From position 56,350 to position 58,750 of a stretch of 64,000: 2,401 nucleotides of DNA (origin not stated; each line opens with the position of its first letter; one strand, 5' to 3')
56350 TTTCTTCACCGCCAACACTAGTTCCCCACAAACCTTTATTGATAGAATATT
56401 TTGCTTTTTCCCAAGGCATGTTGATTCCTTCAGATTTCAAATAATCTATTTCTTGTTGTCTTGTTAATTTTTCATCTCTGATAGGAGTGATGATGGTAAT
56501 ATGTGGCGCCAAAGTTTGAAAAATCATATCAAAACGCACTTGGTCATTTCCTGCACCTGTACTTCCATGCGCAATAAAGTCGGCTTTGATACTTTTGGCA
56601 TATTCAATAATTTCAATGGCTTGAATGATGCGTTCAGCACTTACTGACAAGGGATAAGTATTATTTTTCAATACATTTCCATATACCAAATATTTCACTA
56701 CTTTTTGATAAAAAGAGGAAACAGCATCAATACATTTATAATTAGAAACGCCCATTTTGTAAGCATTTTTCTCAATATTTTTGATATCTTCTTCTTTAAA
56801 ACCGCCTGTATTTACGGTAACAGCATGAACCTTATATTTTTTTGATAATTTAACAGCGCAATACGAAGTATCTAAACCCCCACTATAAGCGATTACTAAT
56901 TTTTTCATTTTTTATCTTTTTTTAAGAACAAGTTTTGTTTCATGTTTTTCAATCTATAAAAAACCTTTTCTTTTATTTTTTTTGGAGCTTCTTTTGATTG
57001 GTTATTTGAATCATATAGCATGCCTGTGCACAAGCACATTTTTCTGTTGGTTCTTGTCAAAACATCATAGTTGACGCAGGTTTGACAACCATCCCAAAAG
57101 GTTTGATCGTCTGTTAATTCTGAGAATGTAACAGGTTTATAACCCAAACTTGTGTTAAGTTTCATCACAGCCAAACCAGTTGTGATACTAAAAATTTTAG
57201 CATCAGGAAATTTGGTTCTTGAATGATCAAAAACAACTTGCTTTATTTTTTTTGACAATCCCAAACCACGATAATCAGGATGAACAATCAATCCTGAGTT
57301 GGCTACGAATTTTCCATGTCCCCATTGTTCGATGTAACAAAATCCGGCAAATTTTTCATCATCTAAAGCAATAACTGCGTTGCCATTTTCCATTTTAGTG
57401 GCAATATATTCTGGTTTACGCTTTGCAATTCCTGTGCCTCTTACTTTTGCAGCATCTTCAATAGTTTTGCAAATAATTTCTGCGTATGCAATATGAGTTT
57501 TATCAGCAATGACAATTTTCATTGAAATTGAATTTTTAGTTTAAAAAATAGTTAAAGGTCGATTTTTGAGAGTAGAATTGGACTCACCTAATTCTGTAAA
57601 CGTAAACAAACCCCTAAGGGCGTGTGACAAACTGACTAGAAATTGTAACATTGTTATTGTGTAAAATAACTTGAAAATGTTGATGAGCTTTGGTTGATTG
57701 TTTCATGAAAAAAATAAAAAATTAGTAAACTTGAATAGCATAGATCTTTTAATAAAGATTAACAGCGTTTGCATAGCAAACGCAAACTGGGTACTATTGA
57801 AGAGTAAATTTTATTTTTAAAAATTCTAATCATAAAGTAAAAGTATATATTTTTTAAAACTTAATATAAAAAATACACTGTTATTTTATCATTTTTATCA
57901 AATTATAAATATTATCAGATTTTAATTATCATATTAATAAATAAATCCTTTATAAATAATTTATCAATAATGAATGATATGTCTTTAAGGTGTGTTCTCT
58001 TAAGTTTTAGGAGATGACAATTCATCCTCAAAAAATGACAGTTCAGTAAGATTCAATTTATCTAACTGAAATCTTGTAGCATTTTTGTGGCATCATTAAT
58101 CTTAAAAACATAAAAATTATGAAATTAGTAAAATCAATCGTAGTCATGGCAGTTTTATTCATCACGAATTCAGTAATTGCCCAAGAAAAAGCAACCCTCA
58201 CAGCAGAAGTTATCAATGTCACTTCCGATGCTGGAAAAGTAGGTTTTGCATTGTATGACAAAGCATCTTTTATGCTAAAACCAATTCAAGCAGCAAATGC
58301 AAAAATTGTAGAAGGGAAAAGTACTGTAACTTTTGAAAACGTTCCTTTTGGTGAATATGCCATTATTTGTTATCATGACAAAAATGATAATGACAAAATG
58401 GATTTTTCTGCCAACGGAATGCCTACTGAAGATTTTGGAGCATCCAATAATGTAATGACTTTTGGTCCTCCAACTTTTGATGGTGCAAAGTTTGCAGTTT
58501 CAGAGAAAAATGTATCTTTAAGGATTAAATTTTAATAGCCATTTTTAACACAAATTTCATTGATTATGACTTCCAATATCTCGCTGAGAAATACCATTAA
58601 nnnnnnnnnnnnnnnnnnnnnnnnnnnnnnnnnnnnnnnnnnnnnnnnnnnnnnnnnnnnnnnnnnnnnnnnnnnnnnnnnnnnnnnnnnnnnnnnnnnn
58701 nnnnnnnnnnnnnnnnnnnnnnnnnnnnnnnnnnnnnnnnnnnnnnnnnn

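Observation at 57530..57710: Candidate arginine-responsive leader peptide (…T-R-P-stop) ahead of an ArgR-less arg operon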

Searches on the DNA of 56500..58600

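Call 3: search_rna_families(source=window, start=56500, end=58600, threshold=evalue, max_evalue=10, show_alignments=3)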
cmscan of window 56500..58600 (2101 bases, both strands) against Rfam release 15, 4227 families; matches with E-value up to 10: 9.
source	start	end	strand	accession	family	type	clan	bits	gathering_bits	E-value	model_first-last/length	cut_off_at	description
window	56991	57011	-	RF01359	CRISPR-DR46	Gene; CRISPR;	-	20.7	50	4.8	1-38/38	no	CRISPR RNA direct repeat element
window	58266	58398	-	RF01488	rli49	Gene; sRNA;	-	19.9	40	1.3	1-163/163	no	Listeria sRNA rli49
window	58098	58170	-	RF00200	snoZ199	Gene; snRNA; snoRNA; CD-box;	-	19.3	47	6.2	1-84/84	no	Small nucleolar RNA Z199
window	58098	58170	-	RF00281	SNORD47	Gene; snRNA; snoRNA; CD-box;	-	19.2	50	2.6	1-77/77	no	Small nucleolar RNA SNORD47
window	58136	58170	-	RF00535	snoMe28S-Am982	Gene; snRNA; snoRNA; CD-box;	CL00054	18.2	49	9.2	1-80/80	no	Small nucleolar RNA Me28S-Am982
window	58283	58357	+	RF02026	mir-2833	Gene; miRNA;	-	17.2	65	7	1-69/69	no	mir-2833 microRNA precursor family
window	56698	56779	-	RF02621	BSnc120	Gene; sRNA;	-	16.6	114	3.5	1-88/88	no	Brucella sRNA 120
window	57156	57326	+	RF02590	Spy1186876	Gene; sRNA;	-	15.4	208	2.2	1-243/243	no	S. pyogenes small RNA 1186876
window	57414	57579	-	RF02842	RefA1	Gene; sRNA;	-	13.7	94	8.3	1-222/222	no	Enterococcus sRNA A1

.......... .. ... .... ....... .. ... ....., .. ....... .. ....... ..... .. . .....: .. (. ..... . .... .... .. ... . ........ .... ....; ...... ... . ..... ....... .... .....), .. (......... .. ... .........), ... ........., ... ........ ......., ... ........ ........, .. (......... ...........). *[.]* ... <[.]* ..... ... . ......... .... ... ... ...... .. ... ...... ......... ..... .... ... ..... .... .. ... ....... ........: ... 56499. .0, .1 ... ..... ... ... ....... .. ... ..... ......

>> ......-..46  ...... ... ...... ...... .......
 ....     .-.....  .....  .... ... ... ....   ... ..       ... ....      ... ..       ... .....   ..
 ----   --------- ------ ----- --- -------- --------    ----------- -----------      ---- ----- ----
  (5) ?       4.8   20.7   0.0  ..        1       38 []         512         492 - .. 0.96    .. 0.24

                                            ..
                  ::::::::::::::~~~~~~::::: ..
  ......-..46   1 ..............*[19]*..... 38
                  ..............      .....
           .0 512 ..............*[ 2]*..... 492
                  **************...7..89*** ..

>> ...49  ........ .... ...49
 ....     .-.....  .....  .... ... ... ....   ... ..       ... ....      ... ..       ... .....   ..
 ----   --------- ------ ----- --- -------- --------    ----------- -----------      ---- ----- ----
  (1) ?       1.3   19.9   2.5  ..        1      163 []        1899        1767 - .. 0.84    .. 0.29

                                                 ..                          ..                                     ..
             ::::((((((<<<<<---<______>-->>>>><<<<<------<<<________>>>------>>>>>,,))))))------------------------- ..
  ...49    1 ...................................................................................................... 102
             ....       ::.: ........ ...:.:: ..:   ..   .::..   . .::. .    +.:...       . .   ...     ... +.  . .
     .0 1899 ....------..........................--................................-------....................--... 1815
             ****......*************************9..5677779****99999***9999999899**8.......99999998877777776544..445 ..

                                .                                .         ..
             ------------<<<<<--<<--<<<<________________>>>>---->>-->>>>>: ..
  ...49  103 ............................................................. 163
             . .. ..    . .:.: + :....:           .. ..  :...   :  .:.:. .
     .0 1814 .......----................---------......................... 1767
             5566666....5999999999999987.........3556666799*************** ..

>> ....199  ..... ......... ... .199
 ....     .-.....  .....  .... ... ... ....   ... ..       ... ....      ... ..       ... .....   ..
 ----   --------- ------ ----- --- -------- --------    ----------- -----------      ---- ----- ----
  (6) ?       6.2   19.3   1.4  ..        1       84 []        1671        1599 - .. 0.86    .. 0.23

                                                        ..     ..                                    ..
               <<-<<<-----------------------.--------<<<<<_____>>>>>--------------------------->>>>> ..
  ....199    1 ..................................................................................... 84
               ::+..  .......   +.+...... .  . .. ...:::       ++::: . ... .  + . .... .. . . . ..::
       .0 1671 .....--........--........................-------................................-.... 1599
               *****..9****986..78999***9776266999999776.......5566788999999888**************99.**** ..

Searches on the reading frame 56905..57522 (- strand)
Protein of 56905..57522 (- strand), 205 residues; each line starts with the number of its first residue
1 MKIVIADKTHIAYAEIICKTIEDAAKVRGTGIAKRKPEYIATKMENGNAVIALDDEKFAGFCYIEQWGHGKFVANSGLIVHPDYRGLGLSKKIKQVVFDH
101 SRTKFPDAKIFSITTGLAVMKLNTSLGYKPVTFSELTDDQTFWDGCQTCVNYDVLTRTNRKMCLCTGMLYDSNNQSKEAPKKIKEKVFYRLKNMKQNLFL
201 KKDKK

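Call 4: search_protein_families(library=ncbifam, proteins=[window:56905-57522:-])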
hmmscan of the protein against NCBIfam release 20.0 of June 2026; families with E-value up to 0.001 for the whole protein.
window:56905-57522:- (205 aa): 1 family
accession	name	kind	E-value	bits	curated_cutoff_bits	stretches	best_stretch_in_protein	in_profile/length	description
NF005840.0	PRK07757.1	equivalog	0.00023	21.1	154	1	9-153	8-141/153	N-acetyltransferase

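Call 80: search_protein_families(library=pfam, proteins=[window:56905-57522:-], max_evalue=0.01)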
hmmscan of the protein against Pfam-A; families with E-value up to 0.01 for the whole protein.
window:56905-57522:- (205 aa): 3 families
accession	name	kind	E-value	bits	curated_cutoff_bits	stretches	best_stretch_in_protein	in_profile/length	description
PF00583.31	Acetyltransf_1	-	9.8e-07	29.5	20.7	1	43-104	26-91/116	Acetyltransferase (GNAT) family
PF13508.13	Acetyltransf_7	-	9.6e-06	26.3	27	1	47-97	3-53/84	Acetyltransferase (GNAT) domain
PF13673.13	Acetyltransf_10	-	0.0015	19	23.6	1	38-131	20-110/128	Acetyltransferase (GNAT) domain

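Call 84: find_related_loci(query=window:56905-57522:-, collection=genome_contigs, flank=450)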
Query window:56905-57522:- (205 aa) in genome_contigs; peptide patterns used: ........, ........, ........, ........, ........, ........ (x = any residue, [..] = any of these).
599 stretches matched a pattern (row limit reached: there are more); 353 encode a relative of the query (tblastn E <= 1e-3); the best 80 are kept; 80 distinct loci.
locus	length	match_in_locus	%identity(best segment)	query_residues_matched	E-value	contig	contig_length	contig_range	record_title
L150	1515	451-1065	96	1-205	2e-141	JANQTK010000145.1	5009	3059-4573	MAG: Polaribacter sp. isolate MAG_07 P22051_101_S23_metaspades_23082_5009_cov_18, whole genome shotgun sequence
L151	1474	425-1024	95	1-200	1e-138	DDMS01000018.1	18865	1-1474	MAG TPA_asm: Flavobacteriaceae bacterium UBA2540 UBA2540_contig_2439, whole genome shotgun sequence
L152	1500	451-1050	94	1-200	3e-134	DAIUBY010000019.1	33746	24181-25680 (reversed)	MAG TPA_asm: Polaribacter sp. isolate CTOTU7318 NODE_1311_length_33746_cov_16.530884, whole genome shotgun sequence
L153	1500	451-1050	84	1-200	1e-120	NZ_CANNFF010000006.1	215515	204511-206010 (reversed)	Uncultured Polaribacter sp. isolate 2-1748-Z.fasta NODE_6, whole genome shotgun sequence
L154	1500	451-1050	82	1-200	4e-118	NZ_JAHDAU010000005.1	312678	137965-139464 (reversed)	Polaribacter sargassicola strain DS7-9 NODE_5_length_312678_cov_41.084572, whole genome shotgun sequence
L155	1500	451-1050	82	1-200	1e-117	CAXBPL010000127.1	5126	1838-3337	MAG TPA_asm: uncultured Polaribacter sp. isolate ERR2762182_binner13_Refined_2 genome assembly, contig: ERZ3422389.19158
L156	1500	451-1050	82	1-200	9e-118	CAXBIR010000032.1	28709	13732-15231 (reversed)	MAG TPA_asm: uncultured Polaribacter sp. isolate ERR2762111_concoct_91 genome assembly, contig: ERZ3422204.2214, whole g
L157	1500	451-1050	80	1-200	2e-116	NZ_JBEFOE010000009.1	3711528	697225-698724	Polaribacter sp. Asnod1-A03 12874S00009.1, whole genome shotgun sequence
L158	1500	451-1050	81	1-200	3e-116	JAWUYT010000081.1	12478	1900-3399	MAG: Polaribacter sp. isolate HBSea_ice_MAG886 BAT.886_1070703_flag=1_multi=5.9651_len=12478, whole genome shotgun seque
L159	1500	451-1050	80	1-200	4e-116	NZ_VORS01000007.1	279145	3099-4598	Polaribacter sp. IC073 NODE_7_length_279145_cov_194.011, whole genome shotgun sequence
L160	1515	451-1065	78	1-205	4e-116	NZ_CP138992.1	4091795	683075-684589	Polaribacter sp. R77954 chromosome, complete genome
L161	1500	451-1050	78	1-200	4e-115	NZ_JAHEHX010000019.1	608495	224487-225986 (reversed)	MAG: Polaribacter sp. isolate Ww478 NODE_2_length_608495_cov_7.669369, whole genome shotgun sequence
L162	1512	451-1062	77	1-204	6e-115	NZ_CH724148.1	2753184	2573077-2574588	Polaribacter irgensii 23-P scf_1099646005584, whole genome shotgun sequence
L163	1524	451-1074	77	1-205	1e-114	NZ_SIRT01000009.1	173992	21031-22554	Hyunsoonleella flava strain T58 contig9, whole genome shotgun sequence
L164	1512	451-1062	79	1-205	2e-114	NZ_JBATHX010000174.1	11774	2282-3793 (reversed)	MAG: Algibacter sp. isolate MFD10241_ilm_asm_bin31 k127_41132, whole genome shotgun sequence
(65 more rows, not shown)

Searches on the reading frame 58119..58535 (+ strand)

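Call 4: search_protein_families(library=ncbifam, proteins=[window:58119-58535:+])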
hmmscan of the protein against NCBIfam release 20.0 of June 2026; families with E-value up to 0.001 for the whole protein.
window:58119-58535:+ (138 aa): 0 families

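Call 80: search_protein_families(library=pfam, proteins=[window:58119-58535:+], max_evalue=0.01)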
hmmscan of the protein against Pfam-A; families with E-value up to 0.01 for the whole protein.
window:58119-58535:+ (138 aa): 1 family
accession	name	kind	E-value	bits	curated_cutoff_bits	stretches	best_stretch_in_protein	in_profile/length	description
PF09912.14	DUF2141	-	6.3e-29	100.6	24.4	1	30-133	2-110/112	Uncharacterized protein conserved in bacteria (DUF2141)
